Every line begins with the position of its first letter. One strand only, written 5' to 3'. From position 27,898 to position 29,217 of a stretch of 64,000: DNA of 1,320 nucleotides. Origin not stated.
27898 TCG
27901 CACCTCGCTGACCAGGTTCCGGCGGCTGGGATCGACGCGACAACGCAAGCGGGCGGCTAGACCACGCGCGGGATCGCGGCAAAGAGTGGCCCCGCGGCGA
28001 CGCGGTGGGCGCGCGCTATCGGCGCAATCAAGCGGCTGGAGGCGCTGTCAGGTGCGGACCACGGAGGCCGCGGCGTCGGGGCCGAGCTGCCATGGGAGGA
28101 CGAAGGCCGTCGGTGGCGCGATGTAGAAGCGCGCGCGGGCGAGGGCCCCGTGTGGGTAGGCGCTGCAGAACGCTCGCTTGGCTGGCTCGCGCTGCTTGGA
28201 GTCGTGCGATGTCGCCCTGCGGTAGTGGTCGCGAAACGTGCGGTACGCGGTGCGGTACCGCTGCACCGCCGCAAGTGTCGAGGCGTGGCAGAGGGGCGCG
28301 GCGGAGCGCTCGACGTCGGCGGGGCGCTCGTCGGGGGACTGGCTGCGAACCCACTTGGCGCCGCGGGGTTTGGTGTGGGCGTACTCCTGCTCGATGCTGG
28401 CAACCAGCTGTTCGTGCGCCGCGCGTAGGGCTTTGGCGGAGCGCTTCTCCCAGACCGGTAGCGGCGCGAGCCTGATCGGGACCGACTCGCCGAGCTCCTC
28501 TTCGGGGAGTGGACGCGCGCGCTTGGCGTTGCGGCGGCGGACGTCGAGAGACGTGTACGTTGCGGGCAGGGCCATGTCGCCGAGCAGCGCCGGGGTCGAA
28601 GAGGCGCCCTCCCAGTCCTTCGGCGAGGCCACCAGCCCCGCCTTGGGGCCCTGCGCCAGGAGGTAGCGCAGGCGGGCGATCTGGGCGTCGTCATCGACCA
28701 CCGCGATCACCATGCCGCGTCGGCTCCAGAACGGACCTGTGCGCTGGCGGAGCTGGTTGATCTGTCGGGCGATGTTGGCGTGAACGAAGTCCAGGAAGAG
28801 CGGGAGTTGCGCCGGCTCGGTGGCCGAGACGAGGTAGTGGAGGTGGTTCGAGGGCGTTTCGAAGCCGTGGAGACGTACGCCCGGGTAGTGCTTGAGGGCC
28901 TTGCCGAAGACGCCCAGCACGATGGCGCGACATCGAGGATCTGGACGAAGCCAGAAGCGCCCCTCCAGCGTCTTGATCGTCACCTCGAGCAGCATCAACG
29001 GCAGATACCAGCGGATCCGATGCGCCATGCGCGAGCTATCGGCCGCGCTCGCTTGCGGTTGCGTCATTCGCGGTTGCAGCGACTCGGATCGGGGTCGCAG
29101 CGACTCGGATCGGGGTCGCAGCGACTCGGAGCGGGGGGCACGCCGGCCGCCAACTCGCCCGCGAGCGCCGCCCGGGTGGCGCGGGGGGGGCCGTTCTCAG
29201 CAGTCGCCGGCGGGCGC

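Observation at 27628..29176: REPtron-like insertion: HUH Y1 (RAYT-like) transposase flanked by REP arrays and 36-bp direct repeats at the 3' end of a gene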

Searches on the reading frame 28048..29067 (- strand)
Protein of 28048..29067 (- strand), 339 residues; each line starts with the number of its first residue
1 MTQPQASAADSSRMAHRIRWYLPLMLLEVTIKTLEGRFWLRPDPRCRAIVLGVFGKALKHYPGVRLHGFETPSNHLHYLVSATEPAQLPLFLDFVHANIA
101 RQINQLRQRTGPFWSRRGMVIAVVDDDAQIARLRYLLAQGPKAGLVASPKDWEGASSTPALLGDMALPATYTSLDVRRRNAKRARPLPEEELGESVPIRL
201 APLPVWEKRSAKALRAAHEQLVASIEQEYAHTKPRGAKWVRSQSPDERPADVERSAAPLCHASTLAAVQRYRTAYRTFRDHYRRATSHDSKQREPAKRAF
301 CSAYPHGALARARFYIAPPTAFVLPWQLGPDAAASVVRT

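Call 3: search_protein_families(library=pfam, proteins=[window:28048-29067:-], max_evalue=1)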
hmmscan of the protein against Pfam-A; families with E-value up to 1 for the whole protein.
window:28048-29067:- (339 aa): 1 family
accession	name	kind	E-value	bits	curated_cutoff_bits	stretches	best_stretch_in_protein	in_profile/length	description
PF01797.21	Y1_Tnp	-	0.042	14.4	23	1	63-126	40-109/121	Transposase IS200 like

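Call 6: search_protein_families(library=ncbifam, proteins=[window:28048-29067:-], max_evalue=1)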
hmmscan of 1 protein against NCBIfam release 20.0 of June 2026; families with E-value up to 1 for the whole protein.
window:28048-29067:- (339 aa): 1 family
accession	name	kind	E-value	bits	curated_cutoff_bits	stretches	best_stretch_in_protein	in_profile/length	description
NF047646.1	REP_Tyr_transpos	equivalog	2.8e-08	33.8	80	1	73-153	56-144/146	REP-associated tyrosine transposase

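Call 9: search_solved_structures(query=window:28048-29067:-, max_evalue=1, show_alignments=2)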
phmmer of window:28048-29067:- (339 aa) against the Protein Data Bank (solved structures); distinct sequences matched with E-value up to 1: 0.

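Call 10: find_homologous_proteins(query=window:28048-29067:-)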
Query window:28048-29067:- (339 aa): 45 proteins with E <= 0.001 among 5123 candidates.
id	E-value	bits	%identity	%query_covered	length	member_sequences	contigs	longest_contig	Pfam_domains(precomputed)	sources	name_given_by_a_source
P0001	2.2e-216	736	100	96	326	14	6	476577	-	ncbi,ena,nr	ncbi:MAG: hypothetical protein IPH44_40495 [Myxococcales bacterium]|nr:hypothetical protein [Myxococ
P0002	6.3e-188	642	87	96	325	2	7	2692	-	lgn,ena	-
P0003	1.7e-172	591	81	95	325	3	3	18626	-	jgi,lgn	jgi:hypothetical protein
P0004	1.9e-172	591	81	96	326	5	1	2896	-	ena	-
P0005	9.0e-114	398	58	94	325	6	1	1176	-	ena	-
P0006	8.5e-108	379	57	94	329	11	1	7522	-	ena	-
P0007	3.3e-107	377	57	94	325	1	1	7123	-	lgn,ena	-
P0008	7.0e-107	376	56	94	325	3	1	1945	-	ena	-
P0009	1.5e-106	374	57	93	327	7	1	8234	-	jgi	jgi:putative transposase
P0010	3.3e-105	370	56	94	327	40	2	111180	-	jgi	jgi:hypothetical protein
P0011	4.4e-105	370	60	88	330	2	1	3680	-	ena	-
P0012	2.7e-104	367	56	94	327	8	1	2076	-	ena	-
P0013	3.3e-104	367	58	91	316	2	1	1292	-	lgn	-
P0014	1.4e-103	365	55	93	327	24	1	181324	-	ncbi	-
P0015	3.3e-103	364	57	94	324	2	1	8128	-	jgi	-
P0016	7.2e-103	362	55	94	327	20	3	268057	-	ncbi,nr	ncbi:MAG: hypothetical protein KBG48_08850 [Kofleriaceae bacterium]|nr:hypothetical protein [Kofleri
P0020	6.0e-99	350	54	94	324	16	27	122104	-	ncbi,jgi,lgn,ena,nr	ncbi:MAG: hypothetical protein KBG48_24580 [Kofleriaceae bacterium]|jgi:hypothetical protein|nr:hypo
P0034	4.9e-75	271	50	81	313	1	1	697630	-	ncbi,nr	ncbi:MAG: hypothetical protein IPL61_09020 [Myxococcales bacterium]|nr:hypothetical protein [Myxococ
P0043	2.9e-40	157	34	91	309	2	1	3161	PF01797.22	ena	-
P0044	6.5e-39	152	37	79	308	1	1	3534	PF01797.22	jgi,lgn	jgi:REP element-mobilizing transposase RayT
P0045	5.9e-27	113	30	76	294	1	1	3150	PF01797.22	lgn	-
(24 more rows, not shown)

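Call 11: find_encoding_contigs(protein=P0001, flank=4000, max_places=10)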
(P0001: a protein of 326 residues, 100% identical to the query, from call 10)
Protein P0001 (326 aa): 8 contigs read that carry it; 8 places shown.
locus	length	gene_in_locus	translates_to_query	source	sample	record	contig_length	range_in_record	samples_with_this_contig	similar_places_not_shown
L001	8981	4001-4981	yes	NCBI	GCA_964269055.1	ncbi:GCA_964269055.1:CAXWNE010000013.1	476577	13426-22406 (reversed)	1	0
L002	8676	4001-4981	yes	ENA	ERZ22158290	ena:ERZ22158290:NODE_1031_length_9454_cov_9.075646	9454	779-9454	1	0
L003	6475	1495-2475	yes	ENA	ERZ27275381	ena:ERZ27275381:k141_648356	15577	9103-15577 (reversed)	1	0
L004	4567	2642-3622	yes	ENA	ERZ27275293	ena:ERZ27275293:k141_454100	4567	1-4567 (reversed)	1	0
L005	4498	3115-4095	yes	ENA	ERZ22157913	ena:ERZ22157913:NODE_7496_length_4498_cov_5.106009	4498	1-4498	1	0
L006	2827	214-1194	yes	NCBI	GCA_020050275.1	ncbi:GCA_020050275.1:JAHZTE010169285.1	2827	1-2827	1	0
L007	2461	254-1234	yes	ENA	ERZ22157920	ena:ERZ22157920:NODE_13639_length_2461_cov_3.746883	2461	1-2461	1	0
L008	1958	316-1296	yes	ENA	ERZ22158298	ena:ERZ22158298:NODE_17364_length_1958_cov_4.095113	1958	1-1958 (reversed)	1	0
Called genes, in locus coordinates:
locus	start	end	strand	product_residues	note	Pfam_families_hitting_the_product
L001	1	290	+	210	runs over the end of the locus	PF08818:DUF1801, PF13376:OmdA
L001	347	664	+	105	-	-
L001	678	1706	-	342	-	-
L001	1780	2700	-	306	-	-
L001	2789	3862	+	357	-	PF14388:DUF4419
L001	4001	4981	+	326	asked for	-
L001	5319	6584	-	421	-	PF07958:DUF1688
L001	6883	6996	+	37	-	-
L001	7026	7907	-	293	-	-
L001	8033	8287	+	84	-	-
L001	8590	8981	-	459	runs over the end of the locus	PF07719:TPR_2 (faint), PF13174:TPR_6 (faint)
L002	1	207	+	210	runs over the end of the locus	PF08818:DUF1801, PF13376:OmdA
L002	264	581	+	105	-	-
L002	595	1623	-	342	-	-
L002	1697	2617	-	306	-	-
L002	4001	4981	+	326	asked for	-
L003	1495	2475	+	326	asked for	-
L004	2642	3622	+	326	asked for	-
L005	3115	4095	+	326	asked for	-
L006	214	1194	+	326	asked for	-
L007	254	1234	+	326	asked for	-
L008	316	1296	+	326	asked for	-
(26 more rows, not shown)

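Call 12: find_encoding_contigs(protein=P0003, flank=4000, max_places=6)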
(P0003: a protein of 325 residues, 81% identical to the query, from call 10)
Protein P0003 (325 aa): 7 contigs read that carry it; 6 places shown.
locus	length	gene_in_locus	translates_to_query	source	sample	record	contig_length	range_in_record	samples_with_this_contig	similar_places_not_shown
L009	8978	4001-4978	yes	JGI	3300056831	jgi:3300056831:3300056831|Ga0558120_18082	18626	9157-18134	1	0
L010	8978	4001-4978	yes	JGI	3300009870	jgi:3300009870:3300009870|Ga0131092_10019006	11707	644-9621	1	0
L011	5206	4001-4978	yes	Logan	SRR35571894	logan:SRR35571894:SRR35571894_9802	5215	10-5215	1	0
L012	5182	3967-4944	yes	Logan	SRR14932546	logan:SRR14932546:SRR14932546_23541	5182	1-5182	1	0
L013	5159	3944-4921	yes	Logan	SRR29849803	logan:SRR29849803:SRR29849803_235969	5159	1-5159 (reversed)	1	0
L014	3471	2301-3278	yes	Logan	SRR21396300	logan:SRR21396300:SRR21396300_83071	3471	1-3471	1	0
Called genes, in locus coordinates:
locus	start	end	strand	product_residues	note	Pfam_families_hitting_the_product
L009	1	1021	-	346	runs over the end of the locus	-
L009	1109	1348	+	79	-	-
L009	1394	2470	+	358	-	-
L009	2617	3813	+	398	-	PF14388:DUF4419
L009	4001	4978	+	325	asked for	-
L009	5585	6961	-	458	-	PF07958:DUF1688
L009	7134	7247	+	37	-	-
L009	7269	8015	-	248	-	-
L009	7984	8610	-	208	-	-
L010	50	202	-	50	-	-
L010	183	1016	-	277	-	PF13432:TPR_16 (faint)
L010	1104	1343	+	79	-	-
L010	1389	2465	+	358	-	-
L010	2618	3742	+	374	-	PF14388:DUF4419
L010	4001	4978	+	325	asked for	-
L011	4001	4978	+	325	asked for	-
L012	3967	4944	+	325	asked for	-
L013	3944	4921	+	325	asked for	-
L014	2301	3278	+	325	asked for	-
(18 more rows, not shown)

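Call 14: find_encoding_contigs(protein=P0016, flank=10000, max_places=4)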
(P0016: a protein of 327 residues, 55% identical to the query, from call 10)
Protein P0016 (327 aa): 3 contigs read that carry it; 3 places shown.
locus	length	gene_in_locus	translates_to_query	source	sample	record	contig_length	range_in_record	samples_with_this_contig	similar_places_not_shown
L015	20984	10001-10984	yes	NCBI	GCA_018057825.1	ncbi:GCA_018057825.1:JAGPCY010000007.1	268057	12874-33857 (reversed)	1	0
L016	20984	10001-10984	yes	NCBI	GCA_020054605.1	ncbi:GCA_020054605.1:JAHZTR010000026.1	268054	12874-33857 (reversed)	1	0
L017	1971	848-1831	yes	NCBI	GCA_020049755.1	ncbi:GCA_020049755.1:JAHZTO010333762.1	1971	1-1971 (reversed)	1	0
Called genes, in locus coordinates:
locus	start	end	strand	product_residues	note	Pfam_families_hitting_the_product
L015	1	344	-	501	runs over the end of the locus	PF13699:eCIS_core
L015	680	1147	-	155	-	-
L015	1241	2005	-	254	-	-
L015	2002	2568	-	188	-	PF04542:Sigma70_r2, PF08281:Sigma70_r4_2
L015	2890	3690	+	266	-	-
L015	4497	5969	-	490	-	PF02661:Fic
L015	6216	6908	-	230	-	-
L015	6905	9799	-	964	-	PF13699:eCIS_core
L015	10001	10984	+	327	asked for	-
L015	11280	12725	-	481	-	-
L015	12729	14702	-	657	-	PF14072:DndB (faint)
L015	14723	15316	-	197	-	-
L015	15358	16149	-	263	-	PF01507:PAPS_reduct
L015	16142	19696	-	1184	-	-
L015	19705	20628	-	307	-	PF13182:DUF4007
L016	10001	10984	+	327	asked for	-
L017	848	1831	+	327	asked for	-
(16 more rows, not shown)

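Call 15: find_encoding_contigs(protein=P0020, flank=5000, max_places=8)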
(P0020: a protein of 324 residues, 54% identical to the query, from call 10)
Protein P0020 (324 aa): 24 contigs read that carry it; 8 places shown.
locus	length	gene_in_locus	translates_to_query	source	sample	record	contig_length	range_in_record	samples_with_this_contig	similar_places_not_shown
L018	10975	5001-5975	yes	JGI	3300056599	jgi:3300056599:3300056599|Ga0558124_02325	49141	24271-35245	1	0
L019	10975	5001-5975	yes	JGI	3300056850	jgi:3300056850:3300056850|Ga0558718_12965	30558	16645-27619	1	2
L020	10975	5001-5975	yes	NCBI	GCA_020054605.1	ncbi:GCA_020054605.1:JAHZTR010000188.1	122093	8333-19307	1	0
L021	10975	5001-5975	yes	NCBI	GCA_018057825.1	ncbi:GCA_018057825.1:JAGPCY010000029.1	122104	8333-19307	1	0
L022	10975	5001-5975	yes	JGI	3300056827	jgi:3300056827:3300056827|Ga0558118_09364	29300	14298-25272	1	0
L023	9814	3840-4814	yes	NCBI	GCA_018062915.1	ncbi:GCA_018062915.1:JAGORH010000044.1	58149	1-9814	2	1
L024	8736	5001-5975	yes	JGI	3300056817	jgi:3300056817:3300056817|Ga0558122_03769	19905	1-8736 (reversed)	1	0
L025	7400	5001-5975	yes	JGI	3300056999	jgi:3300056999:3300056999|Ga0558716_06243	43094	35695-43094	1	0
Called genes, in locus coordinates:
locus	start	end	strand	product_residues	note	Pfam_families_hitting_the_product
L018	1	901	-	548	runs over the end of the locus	PF00413:Peptidase_M10 (faint), PF01400:Astacin (faint), PF04151:PPC (weak), PF00932:LTD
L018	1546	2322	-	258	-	PF02397:Bac_transf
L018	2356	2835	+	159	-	PF13581:HATPase_c_2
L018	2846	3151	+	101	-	PF01740:STAS, PF13466:STAS_2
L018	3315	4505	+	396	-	PF13439:Glyco_transf_4, PF13579:Glyco_trans_4_4, PF00534:Glycos_transf_1, PF13692:Glyco_trans_1_4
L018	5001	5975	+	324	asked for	-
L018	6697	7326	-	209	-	-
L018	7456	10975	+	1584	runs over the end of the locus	-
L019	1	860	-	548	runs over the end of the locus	PF00413:Peptidase_M10 (faint), PF01400:Astacin (faint), PF04151:PPC (weak), PF00932:LTD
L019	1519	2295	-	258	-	PF02397:Bac_transf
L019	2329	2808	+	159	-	PF13581:HATPase_c_2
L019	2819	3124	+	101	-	PF01740:STAS, PF13466:STAS_2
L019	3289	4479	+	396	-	PF13439:Glyco_transf_4, PF13579:Glyco_trans_4_4, PF00534:Glycos_transf_1, PF13692:Glyco_trans_1_4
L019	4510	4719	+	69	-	-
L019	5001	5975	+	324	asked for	-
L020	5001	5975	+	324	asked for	-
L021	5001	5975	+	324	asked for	-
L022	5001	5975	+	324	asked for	-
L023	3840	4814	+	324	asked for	-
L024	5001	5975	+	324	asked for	-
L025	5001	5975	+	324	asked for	-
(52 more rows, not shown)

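Call 27: find_homologous_proteins(query=L001:5319-6584:-, max_evalue=1e-60)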
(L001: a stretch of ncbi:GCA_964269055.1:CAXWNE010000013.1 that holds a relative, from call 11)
Query L001:5319-6584:- (421 aa): 7950 proteins with E <= 1e-60 among 8000 candidates; the best 120 are listed.
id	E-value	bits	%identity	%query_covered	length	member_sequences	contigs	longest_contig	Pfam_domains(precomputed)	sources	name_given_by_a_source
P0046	5.4e-260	881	97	100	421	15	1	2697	PF07958.17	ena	-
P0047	7.9e-248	841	91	100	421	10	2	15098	PF07958.17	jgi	-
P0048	3.6e-237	806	88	100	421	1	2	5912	PF07958.17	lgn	-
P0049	2.0e-228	777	85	100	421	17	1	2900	PF07958.17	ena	-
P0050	1.1e-224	764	85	100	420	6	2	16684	PF07958.17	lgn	-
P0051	1.9e-217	741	82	100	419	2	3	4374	PF07958.17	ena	-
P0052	1.1e-211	722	79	100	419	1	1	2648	PF07958.17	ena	-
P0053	2.7e-210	717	80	100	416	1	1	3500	PF07958.17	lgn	-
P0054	4.5e-202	690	78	100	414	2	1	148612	PF07958.17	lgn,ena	-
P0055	1.0e-201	689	77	100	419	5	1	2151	PF07958.17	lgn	-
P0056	3.1e-200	684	72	100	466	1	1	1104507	PF07958.17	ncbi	ncbi:MAG: DUF1688 family protein [Kofleriaceae bacterium]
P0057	1.2e-196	672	76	100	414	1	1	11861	PF07958.17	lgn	-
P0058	1.3e-196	672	76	100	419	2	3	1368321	PF07958.17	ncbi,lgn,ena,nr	ncbi:MAG: URC4/urg3 family protein [Kofleriaceae bacterium]|nr:URC4/urg3 family protein [Kofleriacea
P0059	1.1e-194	666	74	100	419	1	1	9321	PF07958.17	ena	-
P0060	2.5e-193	661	75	100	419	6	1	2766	PF07958.17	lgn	-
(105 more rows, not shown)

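Call 28: find_encoding_contigs(protein=P0050, flank=4000, max_places=2)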
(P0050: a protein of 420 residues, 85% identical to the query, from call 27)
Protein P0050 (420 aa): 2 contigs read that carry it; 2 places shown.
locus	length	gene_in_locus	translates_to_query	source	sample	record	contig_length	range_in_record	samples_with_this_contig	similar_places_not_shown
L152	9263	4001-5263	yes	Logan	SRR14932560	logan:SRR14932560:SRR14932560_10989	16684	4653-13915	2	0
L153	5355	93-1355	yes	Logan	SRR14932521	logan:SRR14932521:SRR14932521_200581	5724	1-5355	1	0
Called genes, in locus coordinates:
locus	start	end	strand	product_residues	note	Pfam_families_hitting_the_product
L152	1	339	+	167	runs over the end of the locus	PF13664:DUF4149 (weak), PF05425:CopD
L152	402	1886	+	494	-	PF00171:Aldedh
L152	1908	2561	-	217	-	-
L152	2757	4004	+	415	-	PF12471:GTP_CH_N, PF00925:GTP_cyclohydro2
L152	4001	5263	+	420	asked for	PF07958:DUF1688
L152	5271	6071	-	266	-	-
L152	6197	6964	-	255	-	-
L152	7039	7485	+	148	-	PF04828:GFA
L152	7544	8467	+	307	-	PF05257:CHAP (weak)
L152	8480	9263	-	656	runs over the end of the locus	PF18884:TSP3_bac (weak)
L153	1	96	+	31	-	?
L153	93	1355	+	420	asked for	PF07958:DUF1688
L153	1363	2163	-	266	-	-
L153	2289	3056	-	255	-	-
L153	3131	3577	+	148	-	PF04828:GFA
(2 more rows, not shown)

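Call 29: find_encoding_contigs(protein=P0054, flank=4000, max_places=2)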
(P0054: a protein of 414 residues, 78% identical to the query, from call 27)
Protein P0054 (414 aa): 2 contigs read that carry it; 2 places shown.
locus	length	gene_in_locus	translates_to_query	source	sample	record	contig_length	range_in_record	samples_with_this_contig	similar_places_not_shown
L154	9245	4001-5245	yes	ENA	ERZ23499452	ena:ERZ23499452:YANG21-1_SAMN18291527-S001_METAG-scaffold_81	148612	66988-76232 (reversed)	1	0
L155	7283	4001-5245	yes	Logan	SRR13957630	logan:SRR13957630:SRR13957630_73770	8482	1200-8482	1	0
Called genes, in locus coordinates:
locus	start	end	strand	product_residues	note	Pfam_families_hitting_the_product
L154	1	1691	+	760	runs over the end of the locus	PF07676:PD40 (faint), PF00930:DPPIV_N, PF26549:Tricorn_N (weak), PF12146:Hydrolase_4 (faint), PF02129:Peptidase_S15 (weak), PF00561:Abhydrolase_1 (weak), PF00326:Peptidase_S9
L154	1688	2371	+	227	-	PF00849:PseudoU_synth_2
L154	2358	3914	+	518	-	-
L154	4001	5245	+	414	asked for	PF07958:DUF1688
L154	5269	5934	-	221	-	-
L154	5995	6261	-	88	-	-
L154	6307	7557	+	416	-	-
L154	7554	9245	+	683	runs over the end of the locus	PF22977:WHD, PF00004:AAA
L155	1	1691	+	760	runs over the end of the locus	PF07676:PD40 (faint), PF00930:DPPIV_N, PF26549:Tricorn_N (weak), PF12146:Hydrolase_4 (faint), PF02129:Peptidase_S15 (weak), PF00561:Abhydrolase_1 (weak), PF00326:Peptidase_S9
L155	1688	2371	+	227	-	PF00849:PseudoU_synth_2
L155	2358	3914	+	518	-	-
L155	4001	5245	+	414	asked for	PF07958:DUF1688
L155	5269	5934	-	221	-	-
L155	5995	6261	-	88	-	-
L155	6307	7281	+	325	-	?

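Call 30: find_encoding_contigs(protein=P0058, flank=4000, max_places=2)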
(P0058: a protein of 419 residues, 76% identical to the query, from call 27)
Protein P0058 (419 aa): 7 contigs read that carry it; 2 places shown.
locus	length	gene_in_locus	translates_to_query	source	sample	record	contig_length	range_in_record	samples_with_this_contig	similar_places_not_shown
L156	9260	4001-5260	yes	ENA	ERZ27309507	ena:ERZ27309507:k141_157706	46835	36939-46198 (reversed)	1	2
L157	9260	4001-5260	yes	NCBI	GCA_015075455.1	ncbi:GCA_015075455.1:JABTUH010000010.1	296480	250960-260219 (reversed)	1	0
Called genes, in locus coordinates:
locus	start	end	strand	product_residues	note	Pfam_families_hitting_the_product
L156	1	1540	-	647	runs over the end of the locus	-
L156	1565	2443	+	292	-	-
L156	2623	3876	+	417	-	PF12471:GTP_CH_N, PF00925:GTP_cyclohydro2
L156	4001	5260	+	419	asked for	PF07958:DUF1688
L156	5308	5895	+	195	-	PF02798:GST_N, PF13417:GST_N_3, PF13409:GST_N_2, PF00043:GST_C, PF14497:GST_C_3, PF13410:GST_C_2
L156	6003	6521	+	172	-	PF04264:YceI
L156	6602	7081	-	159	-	-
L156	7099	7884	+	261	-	PF00561:Abhydrolase_1, PF12146:Hydrolase_4, PF12697:Abhydrolase_6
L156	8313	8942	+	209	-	PF14025:DUF4241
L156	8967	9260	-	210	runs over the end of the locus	PF14681:UPRTase, PF00156:Pribosyltran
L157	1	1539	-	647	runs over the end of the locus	-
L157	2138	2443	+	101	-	-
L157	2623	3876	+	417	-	PF12471:GTP_CH_N, PF00925:GTP_cyclohydro2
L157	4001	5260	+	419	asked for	PF07958:DUF1688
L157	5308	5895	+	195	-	PF02798:GST_N, PF13417:GST_N_3, PF13409:GST_N_2, PF00043:GST_C, PF14497:GST_C_3, PF13410:GST_C_2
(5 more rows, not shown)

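Call 33: predict_structure(alignment_id=A3)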
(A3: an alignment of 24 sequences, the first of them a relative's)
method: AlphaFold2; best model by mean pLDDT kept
length: 326 residues; sequences in the alignment: 24
mean_pLDDT: 90.6   pTM: 0.90
mean pLDDT of the five models: 90.6, 90.1, 89.9, 89.9, 89.6
residues with pLDDT >= 90: 246; 70-90: 49; 50-70: 29; < 50: 2
segments of 3 or more residues with pLDDT < 50: none
pLDDT, mean of each block of 10 residues (from residue 1): 79 96 92 97 98 97 96 95 98 94 93 97 95 94 97 97 95 94 98 97 98 96 88 82 87 94 92 74 71 82 85 72 56
secondary structure, 60 per line:
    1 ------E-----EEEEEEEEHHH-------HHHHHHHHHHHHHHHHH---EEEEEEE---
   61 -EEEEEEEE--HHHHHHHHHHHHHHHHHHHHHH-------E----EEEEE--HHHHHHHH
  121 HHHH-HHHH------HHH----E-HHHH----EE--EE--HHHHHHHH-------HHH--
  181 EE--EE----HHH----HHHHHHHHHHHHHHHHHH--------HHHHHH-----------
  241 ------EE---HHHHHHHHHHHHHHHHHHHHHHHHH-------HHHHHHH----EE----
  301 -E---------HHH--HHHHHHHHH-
elements in order: E13-20 H31-47 E51-57 E62-69 H72-93 E106-110 H113-124 H126-129 H145-148 H161-168 H198-215 H224-229 H252-276 H284-290 H317-325
